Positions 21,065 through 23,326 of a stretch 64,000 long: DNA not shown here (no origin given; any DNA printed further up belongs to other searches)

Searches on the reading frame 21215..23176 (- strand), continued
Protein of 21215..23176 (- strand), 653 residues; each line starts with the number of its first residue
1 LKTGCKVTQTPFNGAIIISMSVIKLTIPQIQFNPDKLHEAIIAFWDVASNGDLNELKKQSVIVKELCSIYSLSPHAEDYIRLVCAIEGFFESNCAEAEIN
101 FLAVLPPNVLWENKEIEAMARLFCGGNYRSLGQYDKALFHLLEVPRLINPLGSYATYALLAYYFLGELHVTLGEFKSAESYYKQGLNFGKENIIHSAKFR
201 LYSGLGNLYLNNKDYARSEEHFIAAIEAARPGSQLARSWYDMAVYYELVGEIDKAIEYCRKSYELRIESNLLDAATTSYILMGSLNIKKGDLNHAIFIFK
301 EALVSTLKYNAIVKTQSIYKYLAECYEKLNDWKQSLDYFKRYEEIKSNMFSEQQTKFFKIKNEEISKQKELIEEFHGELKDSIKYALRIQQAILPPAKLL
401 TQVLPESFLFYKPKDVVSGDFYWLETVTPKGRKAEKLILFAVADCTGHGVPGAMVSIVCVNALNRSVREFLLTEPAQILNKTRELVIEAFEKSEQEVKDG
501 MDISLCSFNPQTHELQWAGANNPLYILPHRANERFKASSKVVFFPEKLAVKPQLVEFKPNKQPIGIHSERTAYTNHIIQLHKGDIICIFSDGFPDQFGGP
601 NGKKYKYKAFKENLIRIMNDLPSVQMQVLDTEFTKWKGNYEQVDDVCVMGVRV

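Call 14: find_encoding_contigs(protein=P0001, flank=10000, max_places=3)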
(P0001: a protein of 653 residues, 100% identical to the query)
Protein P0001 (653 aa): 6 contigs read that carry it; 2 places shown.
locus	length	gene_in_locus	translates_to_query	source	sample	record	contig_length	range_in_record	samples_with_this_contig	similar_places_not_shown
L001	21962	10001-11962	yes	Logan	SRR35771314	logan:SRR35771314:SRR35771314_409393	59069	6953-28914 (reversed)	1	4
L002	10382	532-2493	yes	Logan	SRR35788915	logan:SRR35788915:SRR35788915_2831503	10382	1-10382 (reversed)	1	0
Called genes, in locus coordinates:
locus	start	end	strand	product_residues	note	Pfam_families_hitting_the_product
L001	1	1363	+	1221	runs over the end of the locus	PF02574:S-methyl_trans, PF00809:Pterin_bind, PF02607:B12-binding_2, PF02310:B12-binding, PF02965:Met_synt_B12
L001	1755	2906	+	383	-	PF13426:PAS_9 (faint), PF07228:SpoIIE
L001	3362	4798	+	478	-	PF02321:OEP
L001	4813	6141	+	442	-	PF25917:BSH_RND, PF25876:HH_MFP_RND (weak), PF25881:HH_YBHG (weak), PF25893:HH_CzcB (weak), PF25990:Beta-barrel_YknX (weak), PF26002:Beta-barrel_AprE (weak), PF25975:CzcB_C (weak), PF25989:YknX_C, +5 more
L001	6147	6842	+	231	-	PF00814:TsaD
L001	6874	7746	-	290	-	-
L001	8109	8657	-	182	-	PF14903:WG_beta_rep (weak)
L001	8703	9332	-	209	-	-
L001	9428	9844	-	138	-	PF01741:MscL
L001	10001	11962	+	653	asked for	PF17874:TPR_MalT (weak), PF07719:TPR_2 (faint), PF13176:TPR_7 (faint), PF13428:TPR_14 (faint), PF00515:TPR_1 (faint), PF13181:TPR_8 (faint), PF13424:TPR_12, PF07228:SpoIIE, +1 more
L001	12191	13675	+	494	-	PF12729:4HB_MCP_1, PF00512:HisKA, PF13581:HATPase_c_2 (weak), PF02518:HATPase_c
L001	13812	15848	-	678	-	PF03190:Thioredox_DsbH, PF13899:Thioredoxin_7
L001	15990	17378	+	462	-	PF06167:Peptidase_M90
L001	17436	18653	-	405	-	PF00070:Pyr_redox (faint), PF00890:FAD_binding_2 (weak), PF01134:GIDA (faint), PF01266:DAO (faint), PF03486:HI0933_like, PF07992:Pyr_redox_2 (faint), PF13738:Pyr_redox_3 (faint), PF22780:HI0933_like_1st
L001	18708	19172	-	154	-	PF03168:LEA_2 (weak)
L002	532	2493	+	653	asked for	PF17874:TPR_MalT (weak), PF07719:TPR_2 (faint), PF13176:TPR_7 (faint), PF13428:TPR_14 (faint), PF00515:TPR_1 (faint), PF13181:TPR_8 (faint), PF13424:TPR_12, PF07228:SpoIIE, +1 more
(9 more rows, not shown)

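Call 15: find_encoding_contigs(protein=P0002, flank=10000, max_places=3)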
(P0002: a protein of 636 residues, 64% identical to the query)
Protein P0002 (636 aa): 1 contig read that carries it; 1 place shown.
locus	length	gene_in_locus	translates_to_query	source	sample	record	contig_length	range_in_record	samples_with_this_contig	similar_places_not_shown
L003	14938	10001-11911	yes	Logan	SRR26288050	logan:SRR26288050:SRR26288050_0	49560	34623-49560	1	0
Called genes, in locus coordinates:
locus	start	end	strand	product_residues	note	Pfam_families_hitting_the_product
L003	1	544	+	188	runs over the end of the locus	PF08645:PNK3P, PF13344:Hydrolase_6 (faint), PF00702:Hydrolase, PF13419:HAD_2 (weak), PF13242:Hydrolase_like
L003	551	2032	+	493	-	PF00294:PfkB, PF08543:Phos_pyr_kin (faint), PF01467:CTP_transf_like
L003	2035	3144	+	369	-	PF01075:Glyco_transf_9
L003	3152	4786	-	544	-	PF07690:MFS_1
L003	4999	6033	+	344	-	PF00296:Bac_luciferase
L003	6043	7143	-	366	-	PF18962:Por_Secre_tail (weak)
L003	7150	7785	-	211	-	PF13489:Methyltransf_23, PF13847:Methyltransf_31, PF08241:Methyltransf_11, PF08242:Methyltransf_12, PF13649:Methyltransf_25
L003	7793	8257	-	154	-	PF08922:DUF1905, PF13376:OmdA (weak)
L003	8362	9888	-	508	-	PF01266:DAO (weak), PF01593:Amino_oxidase (weak), PF13450:NAD_binding_8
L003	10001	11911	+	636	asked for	PF17874:TPR_MalT, PF13424:TPR_12 (faint), PF13428:TPR_14 (faint), PF14559:TPR_19 (faint), PF28559:TPR_SusR, PF00515:TPR_1 (faint), PF07719:TPR_2 (faint), PF07228:SpoIIE, +4 more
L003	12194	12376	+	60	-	PF00471:Ribosomal_L33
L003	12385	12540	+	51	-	PF14128:DUF4295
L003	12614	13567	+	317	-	PF02881:SRP54_N, PF13401:AAA_22 (faint), PF13671:AAA_33 (faint), PF13604:AAA_30 (weak), PF00448:SRP54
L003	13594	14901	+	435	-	PF00919:UPF0004, PF04055:Radical_SAM, PF18693:TRAM_2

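Call 16: find_encoding_contigs(protein=P0004, flank=8000, max_places=2)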
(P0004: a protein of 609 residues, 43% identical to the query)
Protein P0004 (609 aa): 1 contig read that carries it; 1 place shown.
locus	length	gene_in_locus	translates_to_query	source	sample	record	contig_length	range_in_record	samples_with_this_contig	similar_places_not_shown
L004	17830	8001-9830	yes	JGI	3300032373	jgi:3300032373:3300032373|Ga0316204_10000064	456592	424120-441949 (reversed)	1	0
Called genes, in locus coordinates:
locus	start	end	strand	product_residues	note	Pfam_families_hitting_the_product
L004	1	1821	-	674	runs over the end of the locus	PF18962:Por_Secre_tail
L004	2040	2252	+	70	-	-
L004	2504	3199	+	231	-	-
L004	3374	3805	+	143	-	-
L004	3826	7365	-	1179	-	PF13424:TPR_12 (faint), PF13181:TPR_8 (faint), PF07719:TPR_2 (faint), PF00512:HisKA, PF02518:HATPase_c, PF00072:Response_reg, PF12833:HTH_18, PF00165:HTH_AraC (weak)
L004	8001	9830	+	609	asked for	PF00515:TPR_1 (faint), PF07719:TPR_2 (faint), PF13181:TPR_8 (faint), PF13428:TPR_14 (faint), PF13432:TPR_16 (faint), PF13424:TPR_12, PF07228:SpoIIE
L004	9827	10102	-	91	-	PF20108:DUF6498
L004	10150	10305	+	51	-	-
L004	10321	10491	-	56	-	PF20108:DUF6498 (weak)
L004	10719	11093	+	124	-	-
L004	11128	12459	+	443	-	PF06580:His_kinase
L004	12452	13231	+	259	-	PF00072:Response_reg, PF04397:LytTR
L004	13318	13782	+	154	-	PF01047:MarR, PF12802:MarR_2 (weak)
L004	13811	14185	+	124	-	PF07681:DoxX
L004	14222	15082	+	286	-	PF02678:Pirin, PF05726:Pirin_C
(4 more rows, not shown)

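Call 17: find_encoding_contigs(protein=P0005, flank=8000, max_places=2)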
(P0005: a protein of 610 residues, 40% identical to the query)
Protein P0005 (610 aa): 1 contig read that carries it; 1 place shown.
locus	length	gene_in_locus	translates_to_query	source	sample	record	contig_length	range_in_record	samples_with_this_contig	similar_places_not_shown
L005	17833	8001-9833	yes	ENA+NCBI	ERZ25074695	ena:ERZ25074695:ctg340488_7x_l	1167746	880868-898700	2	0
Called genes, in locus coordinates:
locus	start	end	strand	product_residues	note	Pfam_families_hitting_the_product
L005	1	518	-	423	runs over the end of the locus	PF13884:Peptidase_S74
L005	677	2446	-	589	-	PF00515:TPR_1 (faint), PF13424:TPR_12 (weak)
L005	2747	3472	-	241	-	-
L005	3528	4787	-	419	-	PF08309:LVIVD (faint)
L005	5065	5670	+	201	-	PF01243:PNPOx_N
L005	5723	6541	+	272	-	PF26612:DUF8192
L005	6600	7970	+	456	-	PF04371:PAD_porph, PF18962:Por_Secre_tail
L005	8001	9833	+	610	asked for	PF07719:TPR_2 (faint), PF13424:TPR_12 (faint), PF17874:TPR_MalT (weak), PF07228:SpoIIE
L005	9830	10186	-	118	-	-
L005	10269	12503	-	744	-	PF08126:Propeptide_C25, PF01364:Peptidase_C25, PF03785:Peptidase_C25_C, PF18962:Por_Secre_tail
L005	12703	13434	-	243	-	PF00149:Metallophos, PF12850:Metallophos_2 (weak)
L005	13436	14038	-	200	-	PF14519:Macro_2, PF01661:Macro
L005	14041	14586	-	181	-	PF01885:PTS_2-RNA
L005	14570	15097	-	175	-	PF01661:Macro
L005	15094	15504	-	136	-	-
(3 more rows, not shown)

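Call 18: find_encoding_contigs(protein=P0013, flank=8000, max_places=2)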
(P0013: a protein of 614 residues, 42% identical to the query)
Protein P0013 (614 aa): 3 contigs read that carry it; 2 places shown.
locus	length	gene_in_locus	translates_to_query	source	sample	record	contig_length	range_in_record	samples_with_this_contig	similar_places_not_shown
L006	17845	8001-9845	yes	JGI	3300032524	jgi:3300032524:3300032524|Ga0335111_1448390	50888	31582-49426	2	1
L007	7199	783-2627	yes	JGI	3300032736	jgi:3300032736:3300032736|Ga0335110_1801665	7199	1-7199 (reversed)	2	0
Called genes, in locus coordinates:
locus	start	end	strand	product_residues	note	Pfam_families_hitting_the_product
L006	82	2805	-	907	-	PF01326:PPDK_N, PF00391:PEP-utilizers, PF02896:PEP-utilizers_C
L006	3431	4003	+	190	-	PF00730:HhH-GPD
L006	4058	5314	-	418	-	-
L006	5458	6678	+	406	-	PF18962:Por_Secre_tail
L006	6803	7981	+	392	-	PF00085:Thioredoxin, PF03190:Thioredox_DsbH, PF13899:Thioredoxin_7, PF13098:Thioredoxin_2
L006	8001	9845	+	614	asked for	PF13176:TPR_7 (faint), PF17874:TPR_MalT, PF00515:TPR_1 (faint), PF07719:TPR_2 (faint), PF13181:TPR_8 (faint), PF13374:TPR_10 (faint), PF13424:TPR_12, PF07228:SpoIIE, +1 more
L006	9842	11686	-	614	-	PF00270:DEAD, PF00271:Helicase_C, PF16124:RecQ_Zn_bind, PF09382:RQC, PF00570:HRDC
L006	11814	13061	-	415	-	PF04542:Sigma70_r2, PF08281:Sigma70_r4_2, PF20239:DUF6596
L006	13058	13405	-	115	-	PF03795:YCII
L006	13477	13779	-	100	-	-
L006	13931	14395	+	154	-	PF04945:YHS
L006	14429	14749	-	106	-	-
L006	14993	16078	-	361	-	PF11138:DUF2911, PF13432:TPR_16 (faint), PF00515:TPR_1 (faint), PF07719:TPR_2 (faint), PF13181:TPR_8 (faint), PF13424:TPR_12 (faint)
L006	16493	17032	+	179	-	PF13689:DUF4154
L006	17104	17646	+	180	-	-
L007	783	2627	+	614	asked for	PF13176:TPR_7 (faint), PF17874:TPR_MalT, PF00515:TPR_1 (faint), PF07719:TPR_2 (faint), PF13181:TPR_8 (faint), PF13374:TPR_10 (faint), PF13424:TPR_12, PF07228:SpoIIE, +1 more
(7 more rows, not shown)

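Call 30: find_related_loci(query=A1, collection=genome_contigs, flank=10000)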
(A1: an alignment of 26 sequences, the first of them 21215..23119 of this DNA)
Query A1 (634 aa) in genome_contigs; peptide patterns used: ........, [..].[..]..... (x = any residue, [..] = any of these).
600 stretches matched a pattern (row limit reached: there are more); 598 encode a relative of the query (tblastn E <= 1e-3); the best 80 are kept; 80 distinct loci.
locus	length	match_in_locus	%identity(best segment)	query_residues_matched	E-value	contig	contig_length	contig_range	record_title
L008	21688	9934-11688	40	20-634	2e-146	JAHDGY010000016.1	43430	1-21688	MAG: Flavobacteriales bacterium isolate MAG-57 RZ_2370, whole genome shotgun sequence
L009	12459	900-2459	36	109-634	4e-101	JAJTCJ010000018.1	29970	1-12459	MAG: Bacteroidetes bacterium isolate C_No_T20_B_bin.80 scaffold_869, whole genome shotgun sequence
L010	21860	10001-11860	50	173-634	2e-98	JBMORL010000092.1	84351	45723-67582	MAG: Bacteroidota bacterium isolate Betzabe_MAG179 MAG179_92, whole genome shotgun sequence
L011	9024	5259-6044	51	344-634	4e-95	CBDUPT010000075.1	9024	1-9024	MAG TPA_asm: uncultured Flavobacteriales bacterium isolate SRR22808126_concoct_132 genome assembly, contig: ERZ25043457.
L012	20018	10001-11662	35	89-634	9e-95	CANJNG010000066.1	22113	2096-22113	MAG: Bacteroidetes bacterium isolate RH-23may17-554 genome assembly, contig: RH-23may17-C17076, whole genome shotgun seq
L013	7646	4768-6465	34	146-634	4e-93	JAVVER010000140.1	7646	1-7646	MAG: Vicingaceae bacterium isolate TamC13-26 NODE_8057_length_7646_cov_8.338427, whole genome shotgun sequence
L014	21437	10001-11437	37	155-634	4e-92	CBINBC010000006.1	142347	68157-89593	MAG TPA_asm: uncultured Fluviicola sp. isolate SRR16817032_binner123_Refined_15 genome assembly, contig: ERZ27393366.7,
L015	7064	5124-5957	52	326-634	3e-92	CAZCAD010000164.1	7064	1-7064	MAG TPA_asm: uncultured Flavobacteriales bacterium isolate SRP215229_co1_46 genome assembly, contig: NODE_7759_length_70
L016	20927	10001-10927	46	327-634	3e-91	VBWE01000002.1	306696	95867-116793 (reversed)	MAG: Bacteroidetes bacterium isolate X1_MaxBin.021 scaffold_14, whole genome shotgun sequence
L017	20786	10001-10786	52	345-634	2e-90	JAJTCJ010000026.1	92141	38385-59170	MAG: Bacteroidetes bacterium isolate C_No_T20_B_bin.80 scaffold_1144, whole genome shotgun sequence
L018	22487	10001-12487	36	116-634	5e-90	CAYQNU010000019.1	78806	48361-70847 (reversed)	MAG TPA_asm: uncultured Flavobacteriales bacterium isolate SRP329715_co2_57 genome assembly, contig: NODE_648_length_788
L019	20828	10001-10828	51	344-633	2e-88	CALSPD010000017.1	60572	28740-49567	MAG: uncultured Flavobacteriales bacterium isolate L_MB222 genome assembly, contig: contig_29242_L_MB222, whole genome s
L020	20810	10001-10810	49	340-634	8e-86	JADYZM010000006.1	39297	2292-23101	MAG: Flavobacteriales bacterium isolate SJ571 c_000000142228, whole genome shotgun sequence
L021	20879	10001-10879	46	327-634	6e-86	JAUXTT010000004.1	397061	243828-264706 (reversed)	MAG: Bacteroidota bacterium isolate C13_metabat.bin.23 C13_k141_354176, whole genome shotgun sequence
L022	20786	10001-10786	50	343-631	6e-86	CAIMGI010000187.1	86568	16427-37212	MAG: uncultured Bacteroidetes bacterium isolate UppL7s_bin-1220 genome assembly, contig: bin-1220:187/221, whole genome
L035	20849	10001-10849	46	321-633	9e-81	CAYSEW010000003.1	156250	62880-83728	MAG TPA_asm: uncultured Flavobacteriales bacterium isolate binchicken_co46_899 genome assembly, contig: NODE_104_length_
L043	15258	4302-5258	45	341-634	2e-78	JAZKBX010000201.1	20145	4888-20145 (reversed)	MAG: Bacteroidota bacterium isolate ADI_H3L2_122-bin010_1 ADIH3L2_B010_1_000000000201, whole genome shotgun sequence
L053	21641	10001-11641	32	143-634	2e-72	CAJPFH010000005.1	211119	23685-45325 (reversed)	Flavobacteriales bacterium genome assembly, contig: FLAV_5, whole genome shotgun sequence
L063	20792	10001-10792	43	345-634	2e-70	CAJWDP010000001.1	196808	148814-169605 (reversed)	MAG TPA_asm: uncultured Flavobacteriales bacterium isolate ERR599029_bin.105_MetaBAT_v2.12.1_MAG genome assembly, contig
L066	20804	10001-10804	44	342-634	2e-69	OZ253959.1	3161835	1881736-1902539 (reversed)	MAG: Vicingaceae bacterium isolate eff8892f-40c8-4b5e-8d39-c4c05bde61f3 genome assembly, chromosome: 1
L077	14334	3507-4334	43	333-634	3e-68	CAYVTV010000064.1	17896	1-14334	MAG TPA_asm: uncultured Bacteroidaceae bacterium isolate SRP241326_co1_334 genome assembly, contig: NODE_4510_length_178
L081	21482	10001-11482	32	141-634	7e-68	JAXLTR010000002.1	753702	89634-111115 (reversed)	MAG: Bacteroidales bacterium isolate STL-BAC9 C2.213.fa-2, whole genome shotgun sequence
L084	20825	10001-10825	43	342-634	9e-68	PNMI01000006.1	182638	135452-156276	MAG: Sphingobacteriaceae bacterium isolate FW.025 FD_1000032_182638, whole genome shotgun sequence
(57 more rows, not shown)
